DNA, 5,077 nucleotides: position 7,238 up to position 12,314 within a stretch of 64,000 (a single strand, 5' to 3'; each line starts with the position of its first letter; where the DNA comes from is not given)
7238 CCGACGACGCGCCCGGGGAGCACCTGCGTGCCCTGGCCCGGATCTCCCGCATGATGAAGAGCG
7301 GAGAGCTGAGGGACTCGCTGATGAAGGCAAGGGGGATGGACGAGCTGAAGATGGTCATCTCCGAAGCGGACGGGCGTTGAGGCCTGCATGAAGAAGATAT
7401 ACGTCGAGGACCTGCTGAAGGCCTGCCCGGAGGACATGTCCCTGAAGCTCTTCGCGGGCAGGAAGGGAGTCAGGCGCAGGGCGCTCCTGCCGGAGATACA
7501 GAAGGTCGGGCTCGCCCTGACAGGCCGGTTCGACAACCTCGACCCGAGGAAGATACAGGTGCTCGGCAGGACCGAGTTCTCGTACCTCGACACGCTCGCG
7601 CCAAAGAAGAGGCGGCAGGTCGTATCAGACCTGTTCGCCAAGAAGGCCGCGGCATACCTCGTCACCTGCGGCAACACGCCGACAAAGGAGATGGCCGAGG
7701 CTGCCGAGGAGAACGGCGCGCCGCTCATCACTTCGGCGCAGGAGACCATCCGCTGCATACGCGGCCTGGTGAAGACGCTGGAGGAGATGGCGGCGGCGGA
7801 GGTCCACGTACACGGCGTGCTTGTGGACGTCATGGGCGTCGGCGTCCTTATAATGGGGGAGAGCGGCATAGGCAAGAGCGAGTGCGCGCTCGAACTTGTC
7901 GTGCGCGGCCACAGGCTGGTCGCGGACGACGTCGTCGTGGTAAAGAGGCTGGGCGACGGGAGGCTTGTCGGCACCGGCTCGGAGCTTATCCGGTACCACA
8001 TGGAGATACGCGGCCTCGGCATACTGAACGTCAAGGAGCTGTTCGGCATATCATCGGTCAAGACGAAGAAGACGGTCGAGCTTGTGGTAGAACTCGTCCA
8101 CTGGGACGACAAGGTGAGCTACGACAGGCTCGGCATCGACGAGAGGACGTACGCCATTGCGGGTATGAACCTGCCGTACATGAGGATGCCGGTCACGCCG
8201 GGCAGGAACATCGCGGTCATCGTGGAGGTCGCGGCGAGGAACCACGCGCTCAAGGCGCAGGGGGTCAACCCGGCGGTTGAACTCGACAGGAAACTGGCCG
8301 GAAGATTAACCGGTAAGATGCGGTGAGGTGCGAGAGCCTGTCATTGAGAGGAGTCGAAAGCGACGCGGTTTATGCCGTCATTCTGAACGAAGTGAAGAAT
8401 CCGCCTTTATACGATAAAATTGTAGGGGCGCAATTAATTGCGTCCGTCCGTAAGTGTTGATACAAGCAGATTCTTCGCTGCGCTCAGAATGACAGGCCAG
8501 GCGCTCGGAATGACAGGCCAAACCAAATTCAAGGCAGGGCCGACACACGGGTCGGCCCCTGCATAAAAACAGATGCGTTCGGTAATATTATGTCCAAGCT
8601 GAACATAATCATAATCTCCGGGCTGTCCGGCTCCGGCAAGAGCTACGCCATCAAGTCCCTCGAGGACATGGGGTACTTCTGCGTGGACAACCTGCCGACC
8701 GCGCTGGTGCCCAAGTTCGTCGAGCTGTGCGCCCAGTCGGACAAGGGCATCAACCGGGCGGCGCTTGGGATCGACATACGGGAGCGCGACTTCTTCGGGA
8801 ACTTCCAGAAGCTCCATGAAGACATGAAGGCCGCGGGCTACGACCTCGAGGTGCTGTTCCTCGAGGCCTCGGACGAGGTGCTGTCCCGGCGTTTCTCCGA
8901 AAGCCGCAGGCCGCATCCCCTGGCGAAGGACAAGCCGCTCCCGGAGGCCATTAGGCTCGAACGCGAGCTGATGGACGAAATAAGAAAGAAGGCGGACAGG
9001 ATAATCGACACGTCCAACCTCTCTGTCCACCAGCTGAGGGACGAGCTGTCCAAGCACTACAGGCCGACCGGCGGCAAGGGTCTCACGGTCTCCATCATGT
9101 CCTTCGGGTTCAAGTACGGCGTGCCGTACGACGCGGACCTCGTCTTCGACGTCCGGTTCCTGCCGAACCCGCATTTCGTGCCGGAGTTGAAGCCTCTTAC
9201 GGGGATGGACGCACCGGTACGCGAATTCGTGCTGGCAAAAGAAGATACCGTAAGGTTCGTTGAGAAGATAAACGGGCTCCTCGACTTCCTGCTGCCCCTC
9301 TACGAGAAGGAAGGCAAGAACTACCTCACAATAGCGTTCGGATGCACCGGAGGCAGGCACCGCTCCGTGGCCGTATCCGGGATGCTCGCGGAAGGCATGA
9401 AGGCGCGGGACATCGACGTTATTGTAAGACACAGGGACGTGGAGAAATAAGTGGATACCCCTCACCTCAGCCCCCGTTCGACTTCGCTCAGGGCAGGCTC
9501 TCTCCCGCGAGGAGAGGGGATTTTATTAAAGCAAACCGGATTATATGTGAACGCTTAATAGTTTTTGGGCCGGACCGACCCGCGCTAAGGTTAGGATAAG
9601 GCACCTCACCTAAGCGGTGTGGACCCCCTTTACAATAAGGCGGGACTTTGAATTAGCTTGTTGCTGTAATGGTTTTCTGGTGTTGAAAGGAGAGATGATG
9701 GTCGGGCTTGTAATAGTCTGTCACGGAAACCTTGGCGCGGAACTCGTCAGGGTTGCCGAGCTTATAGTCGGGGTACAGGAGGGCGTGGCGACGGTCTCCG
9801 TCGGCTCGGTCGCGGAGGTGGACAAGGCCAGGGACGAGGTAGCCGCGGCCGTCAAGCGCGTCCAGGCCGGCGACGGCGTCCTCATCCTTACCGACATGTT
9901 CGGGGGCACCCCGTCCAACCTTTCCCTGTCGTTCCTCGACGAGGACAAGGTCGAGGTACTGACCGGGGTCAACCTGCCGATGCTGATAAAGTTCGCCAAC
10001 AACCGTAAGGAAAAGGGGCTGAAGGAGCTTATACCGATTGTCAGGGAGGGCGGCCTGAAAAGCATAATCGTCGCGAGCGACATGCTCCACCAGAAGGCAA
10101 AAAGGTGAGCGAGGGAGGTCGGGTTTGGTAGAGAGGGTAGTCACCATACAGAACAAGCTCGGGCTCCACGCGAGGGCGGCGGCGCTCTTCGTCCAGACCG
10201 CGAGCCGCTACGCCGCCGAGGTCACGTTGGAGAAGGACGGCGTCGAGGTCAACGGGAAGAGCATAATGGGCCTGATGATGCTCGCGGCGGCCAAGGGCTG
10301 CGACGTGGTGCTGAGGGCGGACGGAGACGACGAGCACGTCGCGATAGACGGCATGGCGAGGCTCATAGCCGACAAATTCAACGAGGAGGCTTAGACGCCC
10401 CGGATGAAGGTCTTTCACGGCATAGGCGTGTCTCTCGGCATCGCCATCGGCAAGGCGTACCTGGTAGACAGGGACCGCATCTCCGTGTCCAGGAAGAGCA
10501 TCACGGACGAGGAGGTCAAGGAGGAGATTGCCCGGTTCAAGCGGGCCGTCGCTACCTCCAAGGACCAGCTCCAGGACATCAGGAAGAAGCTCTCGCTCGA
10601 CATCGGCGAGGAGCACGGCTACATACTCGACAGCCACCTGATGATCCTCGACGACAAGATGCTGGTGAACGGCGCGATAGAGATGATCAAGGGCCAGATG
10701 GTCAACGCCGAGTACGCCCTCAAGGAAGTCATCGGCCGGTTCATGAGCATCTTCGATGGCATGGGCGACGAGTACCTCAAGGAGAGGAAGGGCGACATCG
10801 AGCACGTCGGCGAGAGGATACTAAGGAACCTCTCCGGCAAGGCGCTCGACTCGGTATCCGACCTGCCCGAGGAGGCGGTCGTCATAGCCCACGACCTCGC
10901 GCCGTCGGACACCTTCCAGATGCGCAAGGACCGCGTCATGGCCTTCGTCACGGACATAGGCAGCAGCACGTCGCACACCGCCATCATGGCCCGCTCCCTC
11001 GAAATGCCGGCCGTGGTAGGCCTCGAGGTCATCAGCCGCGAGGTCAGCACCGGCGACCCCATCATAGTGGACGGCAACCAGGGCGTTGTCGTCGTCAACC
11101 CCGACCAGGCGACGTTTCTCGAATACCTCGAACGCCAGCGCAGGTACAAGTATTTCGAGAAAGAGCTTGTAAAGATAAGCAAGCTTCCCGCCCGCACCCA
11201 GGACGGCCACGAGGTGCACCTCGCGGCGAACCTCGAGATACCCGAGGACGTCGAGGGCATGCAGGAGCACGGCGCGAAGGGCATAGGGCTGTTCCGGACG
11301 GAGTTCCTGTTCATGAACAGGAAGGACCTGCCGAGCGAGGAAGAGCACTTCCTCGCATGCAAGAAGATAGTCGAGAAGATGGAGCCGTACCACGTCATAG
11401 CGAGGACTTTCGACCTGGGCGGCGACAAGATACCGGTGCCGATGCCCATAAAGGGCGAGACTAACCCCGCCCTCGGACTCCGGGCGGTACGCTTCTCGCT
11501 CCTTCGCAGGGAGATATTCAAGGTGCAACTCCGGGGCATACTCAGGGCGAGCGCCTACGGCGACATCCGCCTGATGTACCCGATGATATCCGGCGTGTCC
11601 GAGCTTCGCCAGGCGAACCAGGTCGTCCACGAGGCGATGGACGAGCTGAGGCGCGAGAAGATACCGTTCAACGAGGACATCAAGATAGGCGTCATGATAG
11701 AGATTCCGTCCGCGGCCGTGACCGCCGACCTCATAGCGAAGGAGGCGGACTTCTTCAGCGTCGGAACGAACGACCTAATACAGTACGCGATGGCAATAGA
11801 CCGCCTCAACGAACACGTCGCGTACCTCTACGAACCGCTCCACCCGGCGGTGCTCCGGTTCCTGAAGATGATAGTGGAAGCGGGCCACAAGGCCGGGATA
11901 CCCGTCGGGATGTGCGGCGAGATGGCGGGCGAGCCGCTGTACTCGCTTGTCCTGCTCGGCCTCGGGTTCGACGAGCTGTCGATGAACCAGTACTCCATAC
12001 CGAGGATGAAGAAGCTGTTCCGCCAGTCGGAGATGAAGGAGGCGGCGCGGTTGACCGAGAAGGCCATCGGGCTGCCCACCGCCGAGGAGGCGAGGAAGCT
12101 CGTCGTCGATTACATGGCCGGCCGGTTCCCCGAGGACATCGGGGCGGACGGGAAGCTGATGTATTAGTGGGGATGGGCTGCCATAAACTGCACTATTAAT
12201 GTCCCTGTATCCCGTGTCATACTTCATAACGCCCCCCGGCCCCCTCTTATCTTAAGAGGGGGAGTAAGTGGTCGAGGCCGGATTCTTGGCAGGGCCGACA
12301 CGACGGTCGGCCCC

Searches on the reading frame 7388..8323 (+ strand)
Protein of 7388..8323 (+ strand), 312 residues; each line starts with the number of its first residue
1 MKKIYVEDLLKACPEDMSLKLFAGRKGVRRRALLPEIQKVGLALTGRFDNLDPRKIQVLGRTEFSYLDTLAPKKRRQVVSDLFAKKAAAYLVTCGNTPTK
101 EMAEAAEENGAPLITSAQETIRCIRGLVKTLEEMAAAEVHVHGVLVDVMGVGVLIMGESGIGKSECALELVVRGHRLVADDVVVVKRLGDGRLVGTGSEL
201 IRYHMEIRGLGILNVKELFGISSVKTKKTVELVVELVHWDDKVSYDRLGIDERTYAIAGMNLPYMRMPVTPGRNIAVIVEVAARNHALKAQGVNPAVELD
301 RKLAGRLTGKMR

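Call 22: search_protein_families(library=pfam, proteins=[window:7388-8323:+], max_evalue=0.0001)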
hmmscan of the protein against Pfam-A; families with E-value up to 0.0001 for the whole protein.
window:7388-8323:+ (312 aa): 2 families
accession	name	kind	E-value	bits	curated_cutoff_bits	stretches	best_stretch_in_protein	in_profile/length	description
PF07475.17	Hpr_kinase_C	-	1.3e-66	223.8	33.3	1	136-302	4-170/171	HPr Serine kinase C-terminal domain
PF02603.21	Hpr_kinase_N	-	4.7e-26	91.7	24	1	14-131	7-125/125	HPr Serine kinase N terminus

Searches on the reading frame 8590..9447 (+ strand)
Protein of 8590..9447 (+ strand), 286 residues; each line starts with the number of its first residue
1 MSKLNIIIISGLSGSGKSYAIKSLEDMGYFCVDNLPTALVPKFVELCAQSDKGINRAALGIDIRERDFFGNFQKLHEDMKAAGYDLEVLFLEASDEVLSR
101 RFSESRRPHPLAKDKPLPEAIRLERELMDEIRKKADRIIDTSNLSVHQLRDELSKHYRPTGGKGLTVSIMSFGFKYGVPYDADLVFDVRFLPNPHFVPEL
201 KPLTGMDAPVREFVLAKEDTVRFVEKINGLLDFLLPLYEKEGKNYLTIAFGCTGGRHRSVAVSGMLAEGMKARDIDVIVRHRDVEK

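Call 22: search_protein_families(library=pfam, proteins=[window:8590-9447:+], max_evalue=0.0001)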
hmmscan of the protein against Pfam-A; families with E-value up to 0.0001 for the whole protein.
window:8590-9447:+ (286 aa): 2 families
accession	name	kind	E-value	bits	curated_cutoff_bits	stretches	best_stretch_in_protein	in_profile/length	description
PF03668.21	RapZ-like_N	-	7.6e-52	175.7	25.4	1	5-158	2-155/158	RapZ-like N-terminal domain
PF22740.1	PapZ_C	-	1.9e-48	164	27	1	165-285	1-121/121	RapZ C-terminal domain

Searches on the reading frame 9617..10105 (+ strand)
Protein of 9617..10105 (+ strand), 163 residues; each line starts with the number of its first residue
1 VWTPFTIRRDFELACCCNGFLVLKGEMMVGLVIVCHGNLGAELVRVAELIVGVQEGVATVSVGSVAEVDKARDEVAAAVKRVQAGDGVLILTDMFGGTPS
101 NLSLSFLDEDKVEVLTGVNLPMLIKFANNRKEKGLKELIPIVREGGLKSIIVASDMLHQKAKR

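Call 22: search_protein_families(library=pfam, proteins=[window:9617-10105:+], max_evalue=0.0001)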
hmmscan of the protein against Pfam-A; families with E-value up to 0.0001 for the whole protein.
window:9617-10105:+ (163 aa): 1 family
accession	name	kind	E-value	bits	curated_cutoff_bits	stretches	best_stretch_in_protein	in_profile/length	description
PF03610.21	EIIA-man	-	1.8e-25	89.8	21.4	1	30-139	1-112/116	PTS system fructose IIA component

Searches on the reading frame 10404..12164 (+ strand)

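Call 9: search_protein_families(library=pfam, proteins=[window:10404-12164:+], max_evalue=0.001)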
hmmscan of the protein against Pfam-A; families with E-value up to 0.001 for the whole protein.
window:10404-12164:+ (587 aa): 3 families
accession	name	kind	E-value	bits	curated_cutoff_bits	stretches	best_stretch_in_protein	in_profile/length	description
PF02896.24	PEP-utilizers_C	-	1.7e-105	352.9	22.8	1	254-543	3-292/293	PEP-utilising enzyme, PEP-binding domain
PF05524.18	PEP-utilisers_N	-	3.6e-36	124.4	24.4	1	5-128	1-121/121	PEP-utilising enzyme, N-terminal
PF00391.29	PEP-utilizers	-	3.5e-23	81.4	23.1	1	155-227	2-72/72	PEP-utilising enzyme, mobile domain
